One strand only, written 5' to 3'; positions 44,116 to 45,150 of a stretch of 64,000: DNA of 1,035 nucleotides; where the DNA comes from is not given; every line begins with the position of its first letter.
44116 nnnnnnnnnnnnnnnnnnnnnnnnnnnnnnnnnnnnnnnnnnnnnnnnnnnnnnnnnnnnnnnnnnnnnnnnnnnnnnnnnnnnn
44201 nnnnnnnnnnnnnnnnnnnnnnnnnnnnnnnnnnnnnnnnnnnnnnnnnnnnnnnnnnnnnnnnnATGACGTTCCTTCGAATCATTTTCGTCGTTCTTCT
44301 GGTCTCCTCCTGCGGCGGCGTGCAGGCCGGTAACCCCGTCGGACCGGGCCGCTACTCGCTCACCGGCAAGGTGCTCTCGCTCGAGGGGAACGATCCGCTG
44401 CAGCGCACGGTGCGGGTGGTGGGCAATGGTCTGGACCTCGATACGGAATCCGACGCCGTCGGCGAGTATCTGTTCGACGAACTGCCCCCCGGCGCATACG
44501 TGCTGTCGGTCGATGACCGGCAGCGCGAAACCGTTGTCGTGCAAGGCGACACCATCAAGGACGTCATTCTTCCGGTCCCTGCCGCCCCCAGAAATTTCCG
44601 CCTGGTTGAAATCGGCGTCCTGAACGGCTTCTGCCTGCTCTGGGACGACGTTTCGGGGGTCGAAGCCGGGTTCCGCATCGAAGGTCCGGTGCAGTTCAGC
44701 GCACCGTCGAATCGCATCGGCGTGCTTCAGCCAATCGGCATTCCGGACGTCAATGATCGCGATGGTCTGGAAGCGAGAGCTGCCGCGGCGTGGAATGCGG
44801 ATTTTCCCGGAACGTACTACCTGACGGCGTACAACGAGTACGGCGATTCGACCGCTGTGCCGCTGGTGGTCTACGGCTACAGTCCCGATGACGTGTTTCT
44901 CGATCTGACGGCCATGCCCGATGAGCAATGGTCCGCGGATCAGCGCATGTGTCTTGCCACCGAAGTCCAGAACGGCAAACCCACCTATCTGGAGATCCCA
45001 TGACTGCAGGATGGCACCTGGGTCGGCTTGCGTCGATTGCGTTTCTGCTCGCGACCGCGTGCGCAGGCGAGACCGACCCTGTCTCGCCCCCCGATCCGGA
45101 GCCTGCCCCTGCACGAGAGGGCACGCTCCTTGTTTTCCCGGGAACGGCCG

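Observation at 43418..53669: Seven-gene alternating array of two lipoprotein families (A1-B1-B2-A2-B3-A3-B4) with recent partial gene conversion: candidate variable cell-surface system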

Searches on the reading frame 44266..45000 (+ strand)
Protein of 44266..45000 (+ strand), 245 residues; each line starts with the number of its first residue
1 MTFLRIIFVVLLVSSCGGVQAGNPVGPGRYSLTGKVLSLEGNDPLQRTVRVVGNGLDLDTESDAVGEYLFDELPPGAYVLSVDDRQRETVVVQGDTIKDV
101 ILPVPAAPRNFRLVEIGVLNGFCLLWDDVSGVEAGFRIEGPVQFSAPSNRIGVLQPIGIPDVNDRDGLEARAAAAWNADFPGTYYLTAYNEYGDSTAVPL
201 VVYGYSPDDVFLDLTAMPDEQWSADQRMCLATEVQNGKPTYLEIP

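Call 4: search_protein_families(library=pfam, proteins=[window:44266-45000:+], max_evalue=1)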
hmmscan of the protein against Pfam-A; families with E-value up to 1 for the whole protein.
window:44266-45000:+ (245 aa): 4 families
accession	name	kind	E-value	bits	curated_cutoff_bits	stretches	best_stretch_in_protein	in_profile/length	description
PF13620.12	CarboxypepD_reg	-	9e-06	26.4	32.3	1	31-93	1-65/82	Carboxypeptidase regulatory-like domain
PF13715.12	CarbopepD_reg_2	-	0.0016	18.9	32.2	1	32-83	1-51/88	CarboxypepD_reg-like domain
PF17210.9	SdrD_B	-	0.02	15.5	29.7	1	59-86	41-68/112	SdrD B-like domain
PF23623.1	GBD_IRG7_N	-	0.13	12.9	27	1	62-89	58-85/95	IRG7 N-terminal galactose binding domain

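Call 5: search_protein_families(library=ncbifam, proteins=[window:44266-45000:+], max_evalue=1)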
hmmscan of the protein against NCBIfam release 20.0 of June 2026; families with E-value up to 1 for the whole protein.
window:44266-45000:+ (245 aa): 0 families

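Call 8: find_homologous_proteins(query=window:44266-45000:+)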
Query window:44266-45000:+ (245 aa): 3 proteins with E <= 0.001 among 1240 candidates.
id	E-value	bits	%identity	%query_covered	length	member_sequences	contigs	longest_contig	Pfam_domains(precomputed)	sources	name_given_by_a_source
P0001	5.4e-161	552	100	100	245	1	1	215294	PF13620.13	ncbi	-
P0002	1.6e-89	318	60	94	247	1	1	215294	PF13620.13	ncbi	-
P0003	1.8e-87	311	63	99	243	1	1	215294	PF13715.13,PF13620.13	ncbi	-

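Call 10: find_encoding_contigs(protein=P0001, flank=10000, max_places=3)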
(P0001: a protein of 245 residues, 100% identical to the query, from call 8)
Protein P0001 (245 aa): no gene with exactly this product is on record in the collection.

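Call 11: list_cluster_members(proteins=[P0001, P0004, P0008])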
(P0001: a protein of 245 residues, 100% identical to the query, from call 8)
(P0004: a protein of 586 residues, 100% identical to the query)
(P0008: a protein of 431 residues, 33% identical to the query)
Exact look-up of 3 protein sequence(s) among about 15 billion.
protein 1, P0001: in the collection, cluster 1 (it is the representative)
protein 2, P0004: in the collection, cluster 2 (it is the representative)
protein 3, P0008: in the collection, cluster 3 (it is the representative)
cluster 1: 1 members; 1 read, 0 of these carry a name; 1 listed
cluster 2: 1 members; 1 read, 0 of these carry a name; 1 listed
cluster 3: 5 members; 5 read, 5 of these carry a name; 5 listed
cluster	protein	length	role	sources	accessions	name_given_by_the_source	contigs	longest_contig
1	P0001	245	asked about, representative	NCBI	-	-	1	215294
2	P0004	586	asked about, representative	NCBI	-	-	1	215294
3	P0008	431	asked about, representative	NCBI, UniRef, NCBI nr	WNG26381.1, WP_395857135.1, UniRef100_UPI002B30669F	hypothetical protein F0U62_21880 [Cystobacter fuscus] | Ig-like domain-containing protein n=1 Tax=Cystobacter fuscus TaxID=43 RepID=UPI002B30669F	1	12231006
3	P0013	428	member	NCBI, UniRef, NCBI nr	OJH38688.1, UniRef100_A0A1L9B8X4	hypothetical protein BON30_20870 [Cystobacter ferrugineus] | Ig-like domain-containing protein n=1 Tax=Cystobacter ferrugineus TaxID=83449 ...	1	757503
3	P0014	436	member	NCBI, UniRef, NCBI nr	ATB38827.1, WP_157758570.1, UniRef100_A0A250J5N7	hypothetical protein CYFUS_004262 [Cystobacter fuscus] | Ig-like domain-containing protein n=1 Tax=Cystobacter fuscus TaxID=43 ... | hypothetical protein [Cystobacter fuscus]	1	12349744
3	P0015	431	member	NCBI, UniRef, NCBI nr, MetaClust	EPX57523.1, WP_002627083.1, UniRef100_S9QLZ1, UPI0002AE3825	hypothetical protein D187_009797 [Cystobacter fuscus DSM 2262] | Ig-like domain-containing protein n=1 Tax=Cystobacter fuscus (strain ATCC 25194 / DSM ... | Ig-like domain-containing protein [Cystobacter fuscus]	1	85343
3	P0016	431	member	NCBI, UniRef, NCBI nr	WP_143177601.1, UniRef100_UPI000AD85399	hypothetical protein [Cystobacter ferrugineus] | hypothetical protein n=1 Tax=Cystobacter ferrugineus TaxID=83449 RepID=UPI000AD85399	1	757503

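Call 28: predict_structure(alignment_id=A1)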
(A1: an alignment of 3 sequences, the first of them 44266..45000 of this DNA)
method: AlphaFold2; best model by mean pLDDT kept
length: 245 residues; sequences in the alignment: 3
mean_pLDDT: 41.8   pTM: 0.34
mean pLDDT of the five models: 41.8, 41.1, 40.8, 40.6, 39.0
residues with pLDDT >= 90: 0; 70-90: 33; 50-70: 34; < 50: 178
segments of 3 or more residues with pLDDT < 50: 1-26, 39-41, 95-217, 221-245
pLDDT, mean of each block of 10 residues (from residue 1): 25 22 47 60 67 83 76 72 62 46 32 28 33 30 26 27 36 36 33 31 30 38 41 31 24
secondary structure, 60 per line:
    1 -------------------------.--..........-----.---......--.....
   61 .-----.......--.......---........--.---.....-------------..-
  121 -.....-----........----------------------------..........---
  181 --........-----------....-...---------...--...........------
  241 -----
elements in order: E29-38 E48-53 E56-61 E67-73 E76-82 E86-93 E100-104 E122-126 E132-139 H168-177 E183-190 E202-205 H224-234
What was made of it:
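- The A1 model was poor (pLDDT 42, call 28), so half of A has no fold assignment, and no A-B complex prediction could be run.
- Tried and rejected: Structure of A. Run with only three sequences, it gave pLDDT 42 (call 28), so no fold search was done.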

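Call 30: search_protein_representatives(alignment_id=A1)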
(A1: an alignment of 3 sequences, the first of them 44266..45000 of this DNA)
Query: 3 sequences, 246 profile positions. Proteins with E-value up to 0.001 (for the whole library): 3116; up to 1e-10: 377; up to 1e-30: 21. The best 150 are listed.
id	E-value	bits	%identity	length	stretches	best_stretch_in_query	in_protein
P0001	2.6e-139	478.8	-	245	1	4-246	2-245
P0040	7.1e-61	221.9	-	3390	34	21-90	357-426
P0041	2.2e-59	217.0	-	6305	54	21-83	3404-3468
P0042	8.3e-57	208.6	-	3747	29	24-102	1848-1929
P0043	2.6e-50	187.3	-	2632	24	32-103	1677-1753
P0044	3.8e-47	176.9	-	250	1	1-209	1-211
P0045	6.1e-46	173.0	-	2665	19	55-122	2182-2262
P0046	9.2e-46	172.4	-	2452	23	35-92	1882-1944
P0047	2.1e-45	171.2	-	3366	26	27-87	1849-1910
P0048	1.1e-40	155.8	-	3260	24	28-88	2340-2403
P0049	1.2e-40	155.7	-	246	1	4-203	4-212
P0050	6.8e-39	149.9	-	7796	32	59-94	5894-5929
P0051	2.7e-38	148.0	-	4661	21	54-86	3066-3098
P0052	2.4e-37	144.8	-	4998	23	57-86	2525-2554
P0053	8.6e-36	139.8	-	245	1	10-243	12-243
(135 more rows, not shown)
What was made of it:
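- On CarboxypepD_reg-like domain, PF13620 (for the A N-terminal domain): The profile of A1-A3 retrieves CarboxypepD_reg repeat proteins (call 30).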

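Call 38: find_related_loci(query=A4, collection=metagenome_contigs, flank=8000)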
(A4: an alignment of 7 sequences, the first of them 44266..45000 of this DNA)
Query A4 (245 aa) in metagenome_contigs; peptide patterns used: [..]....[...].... (x = any residue, [..] = any of these).
19 stretches matched a pattern, but none encodes a relative of the query by tblastn (E <= 1e-3).

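Call 70: search_protein_families(library=pfam, alignment_id=A3, max_evalue=10)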
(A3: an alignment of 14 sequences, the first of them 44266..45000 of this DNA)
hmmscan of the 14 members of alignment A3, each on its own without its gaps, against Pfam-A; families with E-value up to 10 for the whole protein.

A. member 1, window:44266-45000:+ (245 aa): 4 families
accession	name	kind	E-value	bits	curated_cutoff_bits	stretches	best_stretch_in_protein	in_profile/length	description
PF13620.12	CarboxypepD_reg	-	9e-06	26.4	32.3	1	31-93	1-65/82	Carboxypeptidase regulatory-like domain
PF13715.12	CarbopepD_reg_2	-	0.0016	18.9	32.2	1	32-83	1-51/88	CarboxypepD_reg-like domain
PF17210.9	SdrD_B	-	0.02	15.5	29.7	1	59-86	41-68/112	SdrD B-like domain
PF23623.1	GBD_IRG7_N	-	0.13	12.9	27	1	62-89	58-85/95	IRG7 N-terminal galactose binding domain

B. families by the number of members that match (of 14 scanned): 13 families
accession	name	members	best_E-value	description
PF13620.12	CarboxypepD_reg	14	9e-08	Carboxypeptidase regulatory-like domain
PF17210.9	SdrD_B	12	2e-05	SdrD B-like domain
PF13715.12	CarbopepD_reg_2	7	2.2e-06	CarboxypepD_reg-like domain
PF14686.12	fn3_3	4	0.01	Polysaccharide lyase family 4, domain II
PF09430.16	EMC7_beta-sandw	2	0.0054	ER membrane protein complex subunit 7, beta-sandwich domain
PF18962.6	Por_Secre_tail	2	0.015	Secretion system C-terminal sorting domain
PF24421.1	Ig_J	2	0.069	Tip attachment protein J, Ig-like domain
PF15105.11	TMEM61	1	0.03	TMEM61 protein family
PF22898.2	NOMO1-like_1st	1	0.031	BOS complex subunit NOMO1-like, first beta sandwich domain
PF17802.7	SpaA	1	0.036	Prealbumin-like fold domain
PF23623.1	GBD_IRG7_N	1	0.13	IRG7 N-terminal galactose binding domain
PF11974.14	bMG3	1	0.15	Bacterial alpha-2-macroglobulin MG3 domain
PF18079.6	AglB_L1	1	0.25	Archaeal glycosylation protein B long peripheral domain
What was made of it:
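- On CarboxypepD_reg-like domain, PF13620 (for the A N-terminal domain): All 14 family members match, with a best E of 9e-8 (call 70).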

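Call 81: search_protein_families(library=padloc, proteins=[window:44266-45000:+], max_evalue=0.01)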
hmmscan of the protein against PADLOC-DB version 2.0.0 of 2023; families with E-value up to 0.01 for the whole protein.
window:44266-45000:+ (245 aa): 0 families

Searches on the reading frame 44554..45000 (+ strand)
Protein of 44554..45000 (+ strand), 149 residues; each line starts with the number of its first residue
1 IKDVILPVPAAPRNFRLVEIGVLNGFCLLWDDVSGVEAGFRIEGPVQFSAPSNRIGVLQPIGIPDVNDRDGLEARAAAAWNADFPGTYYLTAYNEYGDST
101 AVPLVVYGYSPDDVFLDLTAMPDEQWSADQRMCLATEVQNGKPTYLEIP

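Call 73: search_solved_structures(query=A7, max_evalue=10, show_alignments=2)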
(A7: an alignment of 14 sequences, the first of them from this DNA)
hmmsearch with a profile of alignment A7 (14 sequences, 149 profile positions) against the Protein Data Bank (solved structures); distinct sequences matched with E-value up to 10: 3.
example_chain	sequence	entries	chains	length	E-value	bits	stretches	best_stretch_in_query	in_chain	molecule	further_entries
2rva_A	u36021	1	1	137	0.9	12.9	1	68-113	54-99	Glucanase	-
4zz5_A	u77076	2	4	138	1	12.7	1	68-112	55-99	Glucanase/chitosanase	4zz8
1ya5_A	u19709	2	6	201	1.8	12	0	81-108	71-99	N2B-TITIN ISOFORM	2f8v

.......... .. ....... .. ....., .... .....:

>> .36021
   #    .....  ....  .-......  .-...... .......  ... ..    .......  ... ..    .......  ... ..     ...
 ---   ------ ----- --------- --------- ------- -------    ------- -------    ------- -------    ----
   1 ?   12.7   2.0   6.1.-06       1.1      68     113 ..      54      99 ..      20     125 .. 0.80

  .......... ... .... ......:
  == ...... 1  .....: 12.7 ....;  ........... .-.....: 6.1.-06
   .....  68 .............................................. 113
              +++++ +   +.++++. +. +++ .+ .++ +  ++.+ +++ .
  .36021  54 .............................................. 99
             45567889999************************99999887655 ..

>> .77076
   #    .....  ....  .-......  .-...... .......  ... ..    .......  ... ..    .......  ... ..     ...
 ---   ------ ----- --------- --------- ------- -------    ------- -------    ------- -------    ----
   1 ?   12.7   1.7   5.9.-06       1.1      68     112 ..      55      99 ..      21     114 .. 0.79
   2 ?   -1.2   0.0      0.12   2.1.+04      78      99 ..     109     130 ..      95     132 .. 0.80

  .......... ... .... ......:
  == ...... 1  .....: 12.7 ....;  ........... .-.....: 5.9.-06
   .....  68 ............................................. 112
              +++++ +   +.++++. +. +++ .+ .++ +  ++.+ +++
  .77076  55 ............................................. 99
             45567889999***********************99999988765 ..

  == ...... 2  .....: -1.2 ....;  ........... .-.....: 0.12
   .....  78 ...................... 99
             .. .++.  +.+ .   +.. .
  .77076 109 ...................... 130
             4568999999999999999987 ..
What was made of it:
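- Checked: The Fn3-like assignment could not be verified (calls 70, 73).
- Tried and rejected: Rejected as unverified (calls 70, 73).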
